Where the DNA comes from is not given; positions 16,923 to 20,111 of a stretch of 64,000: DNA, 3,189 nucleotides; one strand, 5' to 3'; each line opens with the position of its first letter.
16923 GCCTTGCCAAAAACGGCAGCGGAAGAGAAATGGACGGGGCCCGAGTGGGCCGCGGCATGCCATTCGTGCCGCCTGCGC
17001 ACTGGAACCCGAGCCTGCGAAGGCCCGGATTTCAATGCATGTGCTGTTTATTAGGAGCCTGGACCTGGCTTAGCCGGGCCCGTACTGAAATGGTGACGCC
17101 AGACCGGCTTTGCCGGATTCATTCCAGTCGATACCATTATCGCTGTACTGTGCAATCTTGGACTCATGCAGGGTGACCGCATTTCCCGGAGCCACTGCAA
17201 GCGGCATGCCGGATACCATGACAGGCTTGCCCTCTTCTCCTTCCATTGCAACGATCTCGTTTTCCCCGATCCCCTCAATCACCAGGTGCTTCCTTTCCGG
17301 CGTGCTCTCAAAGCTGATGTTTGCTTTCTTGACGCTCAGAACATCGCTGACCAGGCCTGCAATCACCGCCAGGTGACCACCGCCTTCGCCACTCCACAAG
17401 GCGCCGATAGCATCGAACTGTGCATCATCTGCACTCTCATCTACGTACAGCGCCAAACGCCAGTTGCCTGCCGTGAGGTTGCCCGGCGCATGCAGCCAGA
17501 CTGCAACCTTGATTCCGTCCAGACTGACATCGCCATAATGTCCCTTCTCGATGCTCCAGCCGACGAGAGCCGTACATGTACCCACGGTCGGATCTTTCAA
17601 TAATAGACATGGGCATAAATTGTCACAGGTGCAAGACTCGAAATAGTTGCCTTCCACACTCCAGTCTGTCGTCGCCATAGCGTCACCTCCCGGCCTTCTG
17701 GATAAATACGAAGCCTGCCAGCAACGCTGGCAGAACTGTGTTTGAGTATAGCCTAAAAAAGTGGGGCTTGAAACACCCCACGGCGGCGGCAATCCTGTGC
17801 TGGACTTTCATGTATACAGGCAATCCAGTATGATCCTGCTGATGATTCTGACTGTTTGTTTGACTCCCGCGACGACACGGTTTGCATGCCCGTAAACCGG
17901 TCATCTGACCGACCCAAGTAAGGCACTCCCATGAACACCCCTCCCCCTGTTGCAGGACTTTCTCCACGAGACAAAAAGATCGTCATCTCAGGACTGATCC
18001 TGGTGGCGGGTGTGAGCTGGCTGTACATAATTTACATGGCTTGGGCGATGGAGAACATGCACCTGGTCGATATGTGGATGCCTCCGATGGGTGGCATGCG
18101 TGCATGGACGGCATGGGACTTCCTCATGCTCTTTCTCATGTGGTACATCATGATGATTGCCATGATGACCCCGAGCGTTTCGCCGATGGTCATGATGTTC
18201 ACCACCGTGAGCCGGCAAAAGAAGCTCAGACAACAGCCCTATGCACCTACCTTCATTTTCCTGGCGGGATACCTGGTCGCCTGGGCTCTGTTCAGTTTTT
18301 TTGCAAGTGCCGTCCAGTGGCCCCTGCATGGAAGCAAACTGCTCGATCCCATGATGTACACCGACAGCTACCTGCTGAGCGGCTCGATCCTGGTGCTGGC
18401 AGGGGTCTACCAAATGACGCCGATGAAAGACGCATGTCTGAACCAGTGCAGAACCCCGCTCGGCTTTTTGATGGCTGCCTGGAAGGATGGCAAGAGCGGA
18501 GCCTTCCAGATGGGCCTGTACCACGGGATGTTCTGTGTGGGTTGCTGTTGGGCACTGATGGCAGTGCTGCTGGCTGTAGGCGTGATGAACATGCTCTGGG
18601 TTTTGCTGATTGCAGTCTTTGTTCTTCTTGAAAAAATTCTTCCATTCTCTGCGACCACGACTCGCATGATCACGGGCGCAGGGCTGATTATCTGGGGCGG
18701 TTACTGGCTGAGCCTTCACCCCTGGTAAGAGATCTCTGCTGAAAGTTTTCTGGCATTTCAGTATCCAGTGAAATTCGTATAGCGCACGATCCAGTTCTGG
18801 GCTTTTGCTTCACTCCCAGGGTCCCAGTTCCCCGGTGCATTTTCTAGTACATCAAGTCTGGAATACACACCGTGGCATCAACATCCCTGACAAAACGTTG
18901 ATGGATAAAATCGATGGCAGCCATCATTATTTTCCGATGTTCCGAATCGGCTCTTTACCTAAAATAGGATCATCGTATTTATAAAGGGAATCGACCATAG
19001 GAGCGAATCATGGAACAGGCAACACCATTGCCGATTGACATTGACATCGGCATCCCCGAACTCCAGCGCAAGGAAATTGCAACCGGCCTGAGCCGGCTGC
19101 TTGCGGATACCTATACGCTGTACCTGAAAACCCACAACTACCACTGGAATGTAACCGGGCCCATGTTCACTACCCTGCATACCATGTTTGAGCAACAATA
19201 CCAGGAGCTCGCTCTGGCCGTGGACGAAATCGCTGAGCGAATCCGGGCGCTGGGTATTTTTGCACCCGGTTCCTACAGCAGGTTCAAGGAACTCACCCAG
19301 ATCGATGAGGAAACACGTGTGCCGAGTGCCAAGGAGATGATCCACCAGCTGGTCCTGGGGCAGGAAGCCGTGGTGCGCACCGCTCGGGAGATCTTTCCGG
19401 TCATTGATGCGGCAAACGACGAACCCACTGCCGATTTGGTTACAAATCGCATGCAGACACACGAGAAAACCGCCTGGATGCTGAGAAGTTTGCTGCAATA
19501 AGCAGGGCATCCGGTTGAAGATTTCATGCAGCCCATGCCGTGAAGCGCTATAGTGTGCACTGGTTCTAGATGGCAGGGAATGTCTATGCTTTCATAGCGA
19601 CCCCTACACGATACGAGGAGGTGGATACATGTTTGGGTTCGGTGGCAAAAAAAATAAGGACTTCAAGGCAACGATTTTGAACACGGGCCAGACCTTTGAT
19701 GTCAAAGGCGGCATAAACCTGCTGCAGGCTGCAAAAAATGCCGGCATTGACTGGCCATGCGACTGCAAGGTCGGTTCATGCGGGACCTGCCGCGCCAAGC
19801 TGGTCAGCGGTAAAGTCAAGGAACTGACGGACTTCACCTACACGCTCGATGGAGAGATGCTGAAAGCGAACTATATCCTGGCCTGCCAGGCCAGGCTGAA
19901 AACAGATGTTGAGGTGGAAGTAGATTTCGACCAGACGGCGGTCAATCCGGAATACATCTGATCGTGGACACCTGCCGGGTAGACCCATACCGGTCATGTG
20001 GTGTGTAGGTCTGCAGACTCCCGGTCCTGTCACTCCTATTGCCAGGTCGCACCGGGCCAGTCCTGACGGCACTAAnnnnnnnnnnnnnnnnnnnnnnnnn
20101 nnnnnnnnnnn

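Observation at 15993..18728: Tandem DUF1326-like paralogues, one Tat-exported and one cytoplasmic, divergent from a DUF2182-like metal-binding membrane protein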

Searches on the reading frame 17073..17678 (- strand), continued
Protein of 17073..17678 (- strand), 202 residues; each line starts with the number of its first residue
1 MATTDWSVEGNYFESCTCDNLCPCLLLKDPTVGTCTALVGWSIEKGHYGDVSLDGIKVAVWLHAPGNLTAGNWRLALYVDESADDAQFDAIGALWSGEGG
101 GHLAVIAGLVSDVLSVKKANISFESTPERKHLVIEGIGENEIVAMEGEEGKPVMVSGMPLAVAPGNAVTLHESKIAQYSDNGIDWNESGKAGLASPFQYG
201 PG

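Call 74: get_annotated_region(hit=H24, flank=4000)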
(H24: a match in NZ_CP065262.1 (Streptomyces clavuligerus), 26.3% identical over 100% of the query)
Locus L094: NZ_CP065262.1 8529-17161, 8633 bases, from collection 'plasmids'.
description: Streptomyces clavuligerus strain F1D31 plasmid pF1D31A
organism: Streptomyces clavuligerus (NCBI taxid 1901)
taxonomy: Bacteria; Actinomycetota; Actinomycetes; Kitasatosporales; Streptomycetaceae; Streptomyces; Streptomyces clavuligerus
host: -; source: cell culture; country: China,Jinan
typing (MOB-suite, as given by PLSDB): non-mobilizable; replicon rep_cluster_12,rep_cluster_1879,rep_cluster_1910,rep_cluster_1922,rep_cluster_40
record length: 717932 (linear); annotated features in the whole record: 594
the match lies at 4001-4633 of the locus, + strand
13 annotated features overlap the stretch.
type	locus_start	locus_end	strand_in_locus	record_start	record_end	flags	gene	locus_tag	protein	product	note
CDS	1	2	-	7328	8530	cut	-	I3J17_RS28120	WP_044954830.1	DUF5954 family protein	-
CDS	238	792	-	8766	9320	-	-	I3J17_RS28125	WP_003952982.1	YbaK/EbsC family protein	-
CDS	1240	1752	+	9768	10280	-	-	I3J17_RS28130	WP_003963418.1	hypothetical protein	-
CDS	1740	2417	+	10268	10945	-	-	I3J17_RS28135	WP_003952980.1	hypothetical protein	-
CDS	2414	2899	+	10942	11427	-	-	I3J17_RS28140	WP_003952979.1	peptidase inhibitor family I36 protein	-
CDS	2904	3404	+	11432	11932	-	-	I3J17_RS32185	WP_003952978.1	hypothetical protein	-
CDS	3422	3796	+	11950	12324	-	-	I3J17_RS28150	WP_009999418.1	hypothetical protein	-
CDS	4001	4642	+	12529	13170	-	-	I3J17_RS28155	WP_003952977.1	DUF1326 domain-containing protein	-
CDS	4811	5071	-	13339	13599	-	-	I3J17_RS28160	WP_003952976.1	hypothetical protein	-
CDS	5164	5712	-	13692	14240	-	-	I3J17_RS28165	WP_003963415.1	MarR family transcriptional regulator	GO:0006355 - regulation of DNA-templated transcription [Evidence IEA]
CDS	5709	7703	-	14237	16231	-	-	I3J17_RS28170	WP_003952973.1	MFS transporter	-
CDS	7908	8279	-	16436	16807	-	-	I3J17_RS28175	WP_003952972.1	DUF4180 domain-containing protein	-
CDS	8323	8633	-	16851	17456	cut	-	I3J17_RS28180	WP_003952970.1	short chain dehydrogenase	-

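Call 75: search_protein_families(library=ncbifam, proteins=[P0195, P0204, P0220], max_evalue=0.1)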
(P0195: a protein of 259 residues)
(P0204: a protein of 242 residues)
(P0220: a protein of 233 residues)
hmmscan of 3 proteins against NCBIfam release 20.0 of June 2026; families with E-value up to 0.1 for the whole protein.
P0195 (259 aa): 1 family
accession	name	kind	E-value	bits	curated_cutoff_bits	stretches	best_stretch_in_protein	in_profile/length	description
TIGR02811.1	formate_TAT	hypoth_equivalog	0.079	13.3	48.45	0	16-62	5-49/66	formate dehydrogenase region TAT target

P0204 (242 aa): 0 families

P0220 (233 aa): 0 families

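Call 78: search_protein_families(library=pfam, proteins=[P0205, P0336, P0291, P0268, P0214, P0332, P0277, P0312], max_evalue=0.01)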
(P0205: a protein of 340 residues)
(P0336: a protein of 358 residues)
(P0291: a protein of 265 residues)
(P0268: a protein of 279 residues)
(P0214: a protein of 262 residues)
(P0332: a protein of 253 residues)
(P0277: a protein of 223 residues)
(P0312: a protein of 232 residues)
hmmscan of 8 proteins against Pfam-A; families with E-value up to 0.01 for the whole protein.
P0205 (340 aa): 2 families
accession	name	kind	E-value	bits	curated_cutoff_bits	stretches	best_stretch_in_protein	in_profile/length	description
PF07040.16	DUF1326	-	1.6e-41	142.8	25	1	132-304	1-174/177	Protein of unknown function (DUF1326)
PF00072.30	Response_reg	-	2.5e-16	60.2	30.2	1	8-100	18-110/111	Response regulator receiver domain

P0336 (358 aa): 2 families
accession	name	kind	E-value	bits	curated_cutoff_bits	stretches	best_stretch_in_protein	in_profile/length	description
PF07040.16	DUF1326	-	5.2e-43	147.7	25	1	149-327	1-176/177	Protein of unknown function (DUF1326)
PF16640.11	Big_3_5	-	6.8e-10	39.8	35.5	1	45-122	11-82/88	Bacterial Ig-like domain (group 3)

P0291 (265 aa): 2 families
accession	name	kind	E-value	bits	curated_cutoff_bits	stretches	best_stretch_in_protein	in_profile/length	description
PF07040.16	DUF1326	-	1.2e-48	166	25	1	73-253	1-177/177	Protein of unknown function (DUF1326)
PF06348.16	DUF1059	-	0.0072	17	21.1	0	4-33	8-37/56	Protein of unknown function (DUF1059)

P0268 (279 aa): 1 family
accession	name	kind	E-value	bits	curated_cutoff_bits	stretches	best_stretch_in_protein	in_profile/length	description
PF07040.16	DUF1326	-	3.1e-30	106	25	1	109-263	19-172/177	Protein of unknown function (DUF1326)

P0214 (262 aa): 1 family
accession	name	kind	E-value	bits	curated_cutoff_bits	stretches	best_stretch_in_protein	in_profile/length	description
PF07040.16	DUF1326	-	2.6e-49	168.2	25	1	42-181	1-140/177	Protein of unknown function (DUF1326)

P0332 (253 aa): 1 family
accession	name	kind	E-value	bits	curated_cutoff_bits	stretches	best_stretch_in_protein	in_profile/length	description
PF07040.16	DUF1326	-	3.2e-45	154.9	25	1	61-236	1-173/177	Protein of unknown function (DUF1326)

P0277 (223 aa): 1 family
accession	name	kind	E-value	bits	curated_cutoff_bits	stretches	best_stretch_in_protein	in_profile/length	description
PF07040.16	DUF1326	-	8e-37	127.5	25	1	37-204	1-172/177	Protein of unknown function (DUF1326)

P0312 (232 aa): 1 family
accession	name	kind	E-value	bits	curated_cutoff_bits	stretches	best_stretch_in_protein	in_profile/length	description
PF07040.16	DUF1326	-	5.5e-35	121.5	25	1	34-193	1-163/177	Protein of unknown function (DUF1326)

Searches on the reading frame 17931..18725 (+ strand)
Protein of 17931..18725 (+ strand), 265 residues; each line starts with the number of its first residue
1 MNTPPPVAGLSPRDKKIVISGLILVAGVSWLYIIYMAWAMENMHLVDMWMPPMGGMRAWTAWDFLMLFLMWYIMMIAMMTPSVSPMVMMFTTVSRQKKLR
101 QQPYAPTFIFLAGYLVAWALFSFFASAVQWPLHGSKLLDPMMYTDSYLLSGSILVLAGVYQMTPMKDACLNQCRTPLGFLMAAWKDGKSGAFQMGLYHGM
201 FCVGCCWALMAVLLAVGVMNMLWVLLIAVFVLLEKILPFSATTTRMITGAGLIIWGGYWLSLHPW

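Call 3: search_protein_families(library=pfam, proteins=[window:17931-18725:+], max_evalue=0.01)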
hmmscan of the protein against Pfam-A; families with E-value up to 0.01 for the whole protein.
seq(265 aa): 1 family
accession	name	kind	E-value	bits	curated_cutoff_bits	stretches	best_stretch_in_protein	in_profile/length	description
PF09948.15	PpoB2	-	5.5e-65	219.3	28.7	1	68-257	1-186/188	Copper chaperone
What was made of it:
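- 17931..18728 (+): DUF2182 / PpoB2-family polytopic membrane protein, 265 aa, seven predicted helices, N-terminus inside. PF09948 E 5.5e-65 (call 3).
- On PF09948 PpoB2/DUF2182 (COG5486): 219.3 bits against 28.7, covering profile positions 1-186 of 188 (call 3).
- Checked: The membrane protein hits PF09948 (E 5.5e-65; 219 bits against 28.7) (call 3).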

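Call 4: search_protein_families(library=ncbifam, proteins=[window:17931-18725:+], max_evalue=0.01)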
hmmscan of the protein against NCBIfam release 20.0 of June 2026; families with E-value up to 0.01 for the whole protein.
seq(265 aa): 0 families

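Call 18: search_solved_structures(query=window:17931-18725:+, max_evalue=10)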
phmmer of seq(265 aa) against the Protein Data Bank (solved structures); distinct sequences matched with E-value up to 10: 0.

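Call 29: find_homologous_proteins(query=window:17931-18725:+)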
Query seq(265 aa) (265 aa): 6536 proteins with E <= 0.001 among 8000 candidates; the best 120 are listed.
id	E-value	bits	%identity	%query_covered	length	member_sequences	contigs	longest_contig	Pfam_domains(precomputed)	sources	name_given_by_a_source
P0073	7.1e-153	526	86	100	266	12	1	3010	PF09948.16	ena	-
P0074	2.7e-150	518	85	100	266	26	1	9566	PF09948.16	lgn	-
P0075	1.7e-149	515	85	100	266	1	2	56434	PF09948.16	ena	-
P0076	3.4e-129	448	73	100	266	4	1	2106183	PF09948.16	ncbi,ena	-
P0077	1.8e-127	443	73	98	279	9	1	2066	PF09948.16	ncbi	-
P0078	3.2e-126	439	72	97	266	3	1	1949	PF09948.16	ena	-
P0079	5.6e-126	438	72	98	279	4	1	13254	PF09948.16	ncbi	-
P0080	8.4e-126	437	70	100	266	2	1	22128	PF09948.16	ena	-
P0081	9.0e-126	437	71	97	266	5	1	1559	PF09948.16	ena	-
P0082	2.0e-125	436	74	95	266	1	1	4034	PF09948.16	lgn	-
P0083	4.3e-124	432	71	97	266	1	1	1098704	PF09948.16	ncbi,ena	-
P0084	6.9e-124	431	70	97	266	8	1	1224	PF09948.16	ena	-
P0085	1.1e-123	430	72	97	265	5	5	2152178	PF09948.16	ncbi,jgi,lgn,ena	-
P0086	1.3e-123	430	71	97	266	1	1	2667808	PF09948.16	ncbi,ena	-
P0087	2.4e-123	429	72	97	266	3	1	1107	PF09948.16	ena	-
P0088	3.7e-123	429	74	97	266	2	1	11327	PF09948.16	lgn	-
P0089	4.6e-123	428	71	97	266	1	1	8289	PF09948.16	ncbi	-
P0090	5.7e-123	428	71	100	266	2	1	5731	PF09948.16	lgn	-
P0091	7.0e-123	428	72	94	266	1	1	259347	PF09948.16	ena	-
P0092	7.9e-123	427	71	97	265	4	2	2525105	PF09948.16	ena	-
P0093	8.1e-123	427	71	97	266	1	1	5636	PF09948.16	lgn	-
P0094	9.4e-123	427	71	97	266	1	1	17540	PF09948.16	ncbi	-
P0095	1.2e-122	427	71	97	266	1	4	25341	PF09948.16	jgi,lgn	-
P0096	1.5e-122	427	71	97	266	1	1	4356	PF09948.16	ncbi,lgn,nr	ncbi:MAG: DUF2182 domain-containing protein [Gammaproteobacteria bacterium]|nr:DUF2182 domain-contai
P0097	2.5e-122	426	70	97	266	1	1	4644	PF09948.16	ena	-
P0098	4.2e-122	425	71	100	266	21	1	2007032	PF09948.16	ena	-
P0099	9.3e-122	424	70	97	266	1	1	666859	PF09948.16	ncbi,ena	-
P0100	2.4e-121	423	69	99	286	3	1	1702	PF09948.16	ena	-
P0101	1.0e-120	421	71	96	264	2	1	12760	PF09948.16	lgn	-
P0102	8.9e-119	414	70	97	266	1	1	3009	PF09948.16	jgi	-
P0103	1.0e-118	414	70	97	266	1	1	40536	PF09948.16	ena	-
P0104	1.3e-118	414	68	97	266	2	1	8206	PF09948.16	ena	-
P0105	2.5e-118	413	68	100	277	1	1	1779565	PF09948.16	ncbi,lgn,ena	-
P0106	4.0e-118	412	66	99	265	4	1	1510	PF09948.16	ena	-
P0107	6.1e-118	411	66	100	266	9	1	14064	PF09948.16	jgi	jgi:predicted metal-binding membrane protein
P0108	3.7e-117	409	68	95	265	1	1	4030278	PF09948.16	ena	-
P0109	1.8e-116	407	68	97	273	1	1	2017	PF09948.16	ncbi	-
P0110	2.0e-116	406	68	98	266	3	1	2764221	PF09948.16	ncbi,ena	-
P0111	6.5e-116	405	66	100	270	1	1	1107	PF09948.16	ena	-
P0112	7.4e-116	405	66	99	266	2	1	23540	PF09948.16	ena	-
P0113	1.1e-115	404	67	99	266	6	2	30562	PF09948.16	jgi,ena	-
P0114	3.7e-115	402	65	99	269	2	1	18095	PF09948.16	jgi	jgi:predicted metal-binding membrane protein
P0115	6.3e-115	402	66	100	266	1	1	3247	PF09948.16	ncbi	-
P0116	3.4e-114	399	67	100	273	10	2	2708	PF09948.16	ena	-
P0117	3.5e-114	399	69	94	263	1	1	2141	PF09948.16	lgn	-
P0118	9.1e-113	394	65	96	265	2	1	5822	PF09948.16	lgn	-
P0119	1.8e-112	393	66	100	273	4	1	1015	PF09948.16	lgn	-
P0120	9.2e-112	391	67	97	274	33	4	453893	PF09948.16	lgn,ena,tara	tara:strand:- start:5753 stop:6577 length:825 start_codon:yes stop_codon:yes gene_type:complete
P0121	9.6e-112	391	71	89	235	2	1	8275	PF09948.16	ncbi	ncbi:MAG: DUF2182 domain-containing protein, partial [Gammaproteobacteria bacterium]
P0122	2.5e-110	386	65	98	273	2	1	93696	PF09948.16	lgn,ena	-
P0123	2.7e-110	386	66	95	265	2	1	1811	PF09948.16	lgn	-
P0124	3.1e-110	386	67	97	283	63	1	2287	PF09948.16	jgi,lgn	jgi:predicted metal-binding membrane protein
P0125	5.3e-110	385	66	97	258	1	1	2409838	PF09948.16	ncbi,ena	-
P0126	6.3e-110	385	65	97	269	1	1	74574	PF09948.16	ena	-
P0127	1.8e-109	384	63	100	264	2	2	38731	PF09948.16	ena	-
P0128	7.6e-109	382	64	98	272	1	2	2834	PF09948.16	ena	-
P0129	1.9e-108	380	64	99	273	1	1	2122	PF09948.16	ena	-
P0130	2.9e-108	380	65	97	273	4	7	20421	PF09948.16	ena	-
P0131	1.6e-105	371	63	97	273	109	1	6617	PF09948.16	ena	-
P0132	4.2e-105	369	63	97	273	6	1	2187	PF09948.16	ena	-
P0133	3.1e-103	363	60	100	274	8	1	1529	PF09948.16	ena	-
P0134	1.1e-102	361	60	99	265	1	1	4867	PF09948.16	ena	-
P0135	6.2e-102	359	60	100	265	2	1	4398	PF09948.16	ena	-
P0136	1.8e-101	357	61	97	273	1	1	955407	PF09948.16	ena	-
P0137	4.0e-101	356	61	95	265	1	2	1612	PF09948.16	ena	-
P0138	8.4e-101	355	66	82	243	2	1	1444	PF09948.16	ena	-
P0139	1.2e-100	355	64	95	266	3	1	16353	PF09948.16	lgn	-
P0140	2.2e-100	354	62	95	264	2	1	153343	PF09948.16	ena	-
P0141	6.3e-100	352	60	97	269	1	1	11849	PF09948.16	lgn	-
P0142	7.6e-100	352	63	95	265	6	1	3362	PF09948.16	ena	-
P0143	1.9e-99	351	62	95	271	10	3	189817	PF09948.16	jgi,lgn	-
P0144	5.1e-99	349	64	95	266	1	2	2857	PF09948.16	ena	-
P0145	6.7e-99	349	61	100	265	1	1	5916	PF09948.16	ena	-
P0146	8.9e-99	349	60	97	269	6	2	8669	PF09948.16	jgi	jgi:predicted metal-binding membrane protein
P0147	9.9e-99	348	60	99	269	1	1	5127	PF09948.16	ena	-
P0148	1.2e-98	348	61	96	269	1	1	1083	PF09948.16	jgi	jgi:predicted metal-binding membrane protein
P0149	3.2e-98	347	62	95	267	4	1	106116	PF09948.16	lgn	-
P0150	5.4e-98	346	59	98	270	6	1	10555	PF09948.16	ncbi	-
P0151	7.6e-98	345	61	97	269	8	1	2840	PF09948.16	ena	-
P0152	8.0e-98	345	61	96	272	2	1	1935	PF09948.16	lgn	-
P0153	8.6e-98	345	61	95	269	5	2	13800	PF09948.16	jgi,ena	jgi:predicted metal-binding membrane protein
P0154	1.5e-97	345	60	96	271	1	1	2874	PF09948.16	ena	-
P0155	2.1e-97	344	65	87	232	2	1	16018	PF09948.16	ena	-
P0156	2.8e-97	344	62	95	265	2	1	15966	PF09948.16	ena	-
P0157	3.4e-97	343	58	99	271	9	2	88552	PF09948.16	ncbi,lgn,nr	ncbi:MAG: DUF2182 domain-containing protein [Thiohalocapsa sp.]|nr:DUF2182 domain-containing protein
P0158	5.4e-97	343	60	95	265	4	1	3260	PF09948.16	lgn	-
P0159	7.9e-97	342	60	95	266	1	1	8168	PF09948.16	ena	-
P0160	1.8e-96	341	60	97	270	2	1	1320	PF09948.16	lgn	-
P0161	2.3e-96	341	58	95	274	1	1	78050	PF09948.16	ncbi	-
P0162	2.5e-96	340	65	89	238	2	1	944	PF09948.16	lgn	-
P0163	2.7e-96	340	58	99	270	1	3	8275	PF09948.16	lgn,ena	-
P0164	2.8e-96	340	60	99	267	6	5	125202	PF09948.16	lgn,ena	-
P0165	3.9e-96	340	61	95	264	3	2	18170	PF09948.16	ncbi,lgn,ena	-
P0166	5.4e-96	339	60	97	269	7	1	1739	PF09948.16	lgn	-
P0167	6.1e-96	339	65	87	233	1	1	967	PF09948.16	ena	-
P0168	6.9e-96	339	60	96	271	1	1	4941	PF09948.16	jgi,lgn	-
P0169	7.9e-96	339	62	94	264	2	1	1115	PF09948.16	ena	-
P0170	8.8e-96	339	60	96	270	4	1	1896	PF09948.16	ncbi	-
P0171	9.8e-96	339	60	97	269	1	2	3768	PF09948.16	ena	-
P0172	9.8e-96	339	59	99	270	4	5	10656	PF09948.16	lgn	-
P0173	1.0e-95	339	57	96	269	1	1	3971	PF09948.16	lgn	-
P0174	2.0e-95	338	64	95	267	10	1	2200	PF09948.16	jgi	jgi:predicted metal-binding membrane protein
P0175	4.4e-95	336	59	98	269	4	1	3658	PF09948.16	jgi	jgi:predicted metal-binding membrane protein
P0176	5.4e-95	336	60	95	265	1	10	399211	PF09948.16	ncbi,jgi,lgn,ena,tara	tara:strand:- start:108728 stop:109525 length:798 start_codon:yes stop_codon:yes gene_type:complete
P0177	6.3e-95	336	59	97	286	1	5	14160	PF09948.16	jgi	jgi:predicted metal-binding membrane protein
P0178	7.6e-95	336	60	95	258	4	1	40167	PF09948.16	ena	-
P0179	1.0e-94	335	60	95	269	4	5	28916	PF09948.16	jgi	jgi:predicted metal-binding membrane protein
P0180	1.2e-94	335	59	97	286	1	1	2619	PF09948.16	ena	-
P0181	1.3e-94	335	61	94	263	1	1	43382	PF09948.16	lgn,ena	-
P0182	1.7e-94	335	59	97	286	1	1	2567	PF09948.16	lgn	-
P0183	4.8e-94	333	58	95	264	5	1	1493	PF09948.16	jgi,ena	-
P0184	5.3e-94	333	60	95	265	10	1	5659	PF09948.16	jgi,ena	jgi:predicted metal-binding membrane protein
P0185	9.4e-94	332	59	95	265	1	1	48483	PF09948.16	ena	-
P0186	1.1e-93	332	59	95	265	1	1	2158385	PF09948.16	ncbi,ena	-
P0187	1.3e-93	332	59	95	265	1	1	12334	PF09948.16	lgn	-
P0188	2.0e-93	331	57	100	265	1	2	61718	PF09948.16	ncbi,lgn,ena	-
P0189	2.6e-93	331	57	97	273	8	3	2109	PF09948.16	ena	-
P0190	2.7e-93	331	60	95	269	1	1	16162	PF09948.16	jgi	jgi:predicted metal-binding membrane protein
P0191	3.0e-93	330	59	98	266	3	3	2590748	PF09948.16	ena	-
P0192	8.4e-93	329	58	99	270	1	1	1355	PF09948.16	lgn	-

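Call 40: predict_structure(alignment_id=A3)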
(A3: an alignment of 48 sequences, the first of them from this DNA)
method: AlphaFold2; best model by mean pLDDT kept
length: 265 residues; sequences in the alignment: 48
mean_pLDDT: 82.8   pTM: 0.74
mean pLDDT of the five models: 82.8, 81.7, 78.5, 78.1, 77.3
residues with pLDDT >= 90: 80; 70-90: 148; 50-70: 34; < 50: 3
segments of 3 or more residues with pLDDT < 50: none
pLDDT, mean of each block of 10 residues (from residue 1): 61 84 79 83 82 80 92 85 88 94 93 95 90 76 68 88 85 82 92 94 77 58 71 80 90 90 75
secondary structure, 60 per line:
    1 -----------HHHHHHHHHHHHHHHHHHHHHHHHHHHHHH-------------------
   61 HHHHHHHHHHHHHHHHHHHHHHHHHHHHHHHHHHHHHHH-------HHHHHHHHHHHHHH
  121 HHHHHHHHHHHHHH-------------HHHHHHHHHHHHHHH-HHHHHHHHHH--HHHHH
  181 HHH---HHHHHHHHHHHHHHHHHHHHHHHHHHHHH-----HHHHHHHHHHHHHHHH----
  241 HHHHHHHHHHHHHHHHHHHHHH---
elements in order: H12-41 H61-99 H107-134 H148-162 H164-173 H176-183 H187-215 H221-236 H241-262
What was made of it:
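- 17931..18728 (+): AlphaFold2 mean pLDDT 82.8 with seven long helices (call 40).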

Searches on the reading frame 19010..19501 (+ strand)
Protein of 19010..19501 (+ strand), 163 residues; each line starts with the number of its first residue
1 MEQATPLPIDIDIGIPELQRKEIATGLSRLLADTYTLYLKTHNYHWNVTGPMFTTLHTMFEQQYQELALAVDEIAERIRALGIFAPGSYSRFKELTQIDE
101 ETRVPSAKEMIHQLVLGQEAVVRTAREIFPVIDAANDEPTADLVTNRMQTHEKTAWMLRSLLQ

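Call 44: search_protein_families(library=pfam, proteins=[window:19010-19501:+], max_evalue=0.001)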
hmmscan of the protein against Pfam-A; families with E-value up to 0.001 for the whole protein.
window:19010-19501:+ (163 aa): 1 family
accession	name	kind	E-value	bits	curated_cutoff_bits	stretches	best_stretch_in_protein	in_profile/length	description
PF00210.30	Ferritin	-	1.9e-28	99.6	24.5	1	27-163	4-137/142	Ferritin-like domain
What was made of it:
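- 19010..19501 (+): Dps/ferritin-like gene downstream of DUF2182; a conserved neighbour, membership in the module not established. PF00210 E 1.9e-28 (call 44).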

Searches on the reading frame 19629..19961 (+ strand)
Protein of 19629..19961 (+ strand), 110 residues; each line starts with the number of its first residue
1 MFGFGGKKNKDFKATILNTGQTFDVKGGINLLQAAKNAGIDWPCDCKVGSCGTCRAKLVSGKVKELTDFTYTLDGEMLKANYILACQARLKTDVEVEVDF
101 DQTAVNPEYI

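Call 44: search_protein_families(library=pfam, proteins=[window:19629-19961:+], max_evalue=0.001)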
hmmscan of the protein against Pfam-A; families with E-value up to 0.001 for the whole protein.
window:19629-19961:+ (110 aa): 1 family
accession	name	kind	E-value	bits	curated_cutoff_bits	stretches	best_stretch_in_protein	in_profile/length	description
PF00111.32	Fer2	-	1.6e-18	66.8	21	1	16-91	3-77/77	2Fe-2S iron-sulfur cluster binding domain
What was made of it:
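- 19629..19961 (+): Small 2Fe-2S ferredoxin; a conserved neighbour, membership in the module not established. PF00111 E 1.6e-18 (call 44).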
